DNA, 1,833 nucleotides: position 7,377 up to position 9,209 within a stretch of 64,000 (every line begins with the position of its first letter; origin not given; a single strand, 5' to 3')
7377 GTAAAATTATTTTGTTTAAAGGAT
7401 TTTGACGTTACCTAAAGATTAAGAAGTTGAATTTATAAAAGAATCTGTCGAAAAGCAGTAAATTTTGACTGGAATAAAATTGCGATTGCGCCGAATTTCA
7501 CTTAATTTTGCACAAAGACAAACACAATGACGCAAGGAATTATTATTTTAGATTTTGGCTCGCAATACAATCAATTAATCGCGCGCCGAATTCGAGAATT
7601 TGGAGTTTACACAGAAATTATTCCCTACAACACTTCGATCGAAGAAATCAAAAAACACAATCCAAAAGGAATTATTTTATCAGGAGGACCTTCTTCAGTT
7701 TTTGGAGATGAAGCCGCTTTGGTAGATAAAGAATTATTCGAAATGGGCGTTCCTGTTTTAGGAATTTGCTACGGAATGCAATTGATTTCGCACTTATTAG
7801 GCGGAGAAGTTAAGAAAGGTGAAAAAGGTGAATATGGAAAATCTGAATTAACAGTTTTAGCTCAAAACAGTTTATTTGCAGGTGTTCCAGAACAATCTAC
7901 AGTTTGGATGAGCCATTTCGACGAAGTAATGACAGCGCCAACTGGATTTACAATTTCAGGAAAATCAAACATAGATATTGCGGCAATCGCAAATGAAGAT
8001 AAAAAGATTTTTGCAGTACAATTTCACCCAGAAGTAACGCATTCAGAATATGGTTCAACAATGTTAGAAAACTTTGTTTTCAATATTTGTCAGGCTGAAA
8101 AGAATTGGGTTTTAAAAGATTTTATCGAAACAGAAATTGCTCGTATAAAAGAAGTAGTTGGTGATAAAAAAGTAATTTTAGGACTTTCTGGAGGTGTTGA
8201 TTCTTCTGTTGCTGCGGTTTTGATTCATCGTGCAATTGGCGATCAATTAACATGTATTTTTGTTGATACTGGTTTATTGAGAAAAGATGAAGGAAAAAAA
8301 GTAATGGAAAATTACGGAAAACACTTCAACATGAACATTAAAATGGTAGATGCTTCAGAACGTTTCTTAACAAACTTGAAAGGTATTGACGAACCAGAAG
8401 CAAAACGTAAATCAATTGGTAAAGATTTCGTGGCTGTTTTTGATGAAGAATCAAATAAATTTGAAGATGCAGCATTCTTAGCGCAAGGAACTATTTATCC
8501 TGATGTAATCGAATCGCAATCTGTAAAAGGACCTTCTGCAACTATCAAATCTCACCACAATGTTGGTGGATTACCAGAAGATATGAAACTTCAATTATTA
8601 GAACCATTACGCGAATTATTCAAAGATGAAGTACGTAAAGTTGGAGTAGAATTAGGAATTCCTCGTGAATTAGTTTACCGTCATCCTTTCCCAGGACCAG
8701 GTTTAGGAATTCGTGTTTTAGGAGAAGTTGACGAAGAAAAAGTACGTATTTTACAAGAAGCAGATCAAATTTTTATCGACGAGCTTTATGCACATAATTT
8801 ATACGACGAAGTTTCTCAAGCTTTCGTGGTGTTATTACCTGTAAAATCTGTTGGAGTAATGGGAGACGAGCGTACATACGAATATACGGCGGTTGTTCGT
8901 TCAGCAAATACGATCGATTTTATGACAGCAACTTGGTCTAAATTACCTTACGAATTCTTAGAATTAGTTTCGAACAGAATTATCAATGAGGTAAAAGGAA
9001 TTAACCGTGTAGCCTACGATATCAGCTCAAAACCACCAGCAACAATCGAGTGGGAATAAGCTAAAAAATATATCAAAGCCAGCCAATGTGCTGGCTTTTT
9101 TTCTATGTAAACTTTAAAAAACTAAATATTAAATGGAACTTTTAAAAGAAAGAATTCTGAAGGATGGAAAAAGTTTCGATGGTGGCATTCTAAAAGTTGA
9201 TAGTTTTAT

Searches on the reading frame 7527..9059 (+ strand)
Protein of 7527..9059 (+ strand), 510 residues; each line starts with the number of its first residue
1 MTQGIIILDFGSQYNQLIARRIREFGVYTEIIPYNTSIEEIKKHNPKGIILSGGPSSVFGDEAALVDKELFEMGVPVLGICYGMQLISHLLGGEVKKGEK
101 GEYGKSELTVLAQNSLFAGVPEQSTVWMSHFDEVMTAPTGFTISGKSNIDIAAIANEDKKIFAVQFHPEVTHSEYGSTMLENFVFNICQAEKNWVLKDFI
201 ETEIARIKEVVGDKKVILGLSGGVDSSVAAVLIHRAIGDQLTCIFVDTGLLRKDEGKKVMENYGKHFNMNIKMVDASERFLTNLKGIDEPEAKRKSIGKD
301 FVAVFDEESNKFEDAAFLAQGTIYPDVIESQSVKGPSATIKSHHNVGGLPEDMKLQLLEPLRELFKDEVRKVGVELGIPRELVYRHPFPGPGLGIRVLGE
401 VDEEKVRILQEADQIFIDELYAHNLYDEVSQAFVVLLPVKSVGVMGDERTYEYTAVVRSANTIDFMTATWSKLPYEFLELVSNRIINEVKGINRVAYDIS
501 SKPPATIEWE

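Call 73: search_protein_families(library=pfam, proteins=[window:7527-9059:+], max_evalue=0.00001)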
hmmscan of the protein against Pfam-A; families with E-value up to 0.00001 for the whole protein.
window:7527-9059:+ (510 aa): 4 families
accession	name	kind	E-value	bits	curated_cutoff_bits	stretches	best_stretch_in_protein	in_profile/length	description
PF00117.34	GATase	-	4.4e-51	173.7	22.8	1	7-186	2-189/190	Glutamine amidotransferase class-I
PF00958.27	GMP_synt_C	-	2.2e-42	143.4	27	1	418-509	1-92/92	GMP synthase C terminal domain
PF02540.23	NAD_synthase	-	2.2e-12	47.1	21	1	198-278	7-83/242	NAD synthase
PF07722.19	Peptidase_C26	-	3.3e-08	34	20.5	1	68-169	99-219/219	Peptidase C26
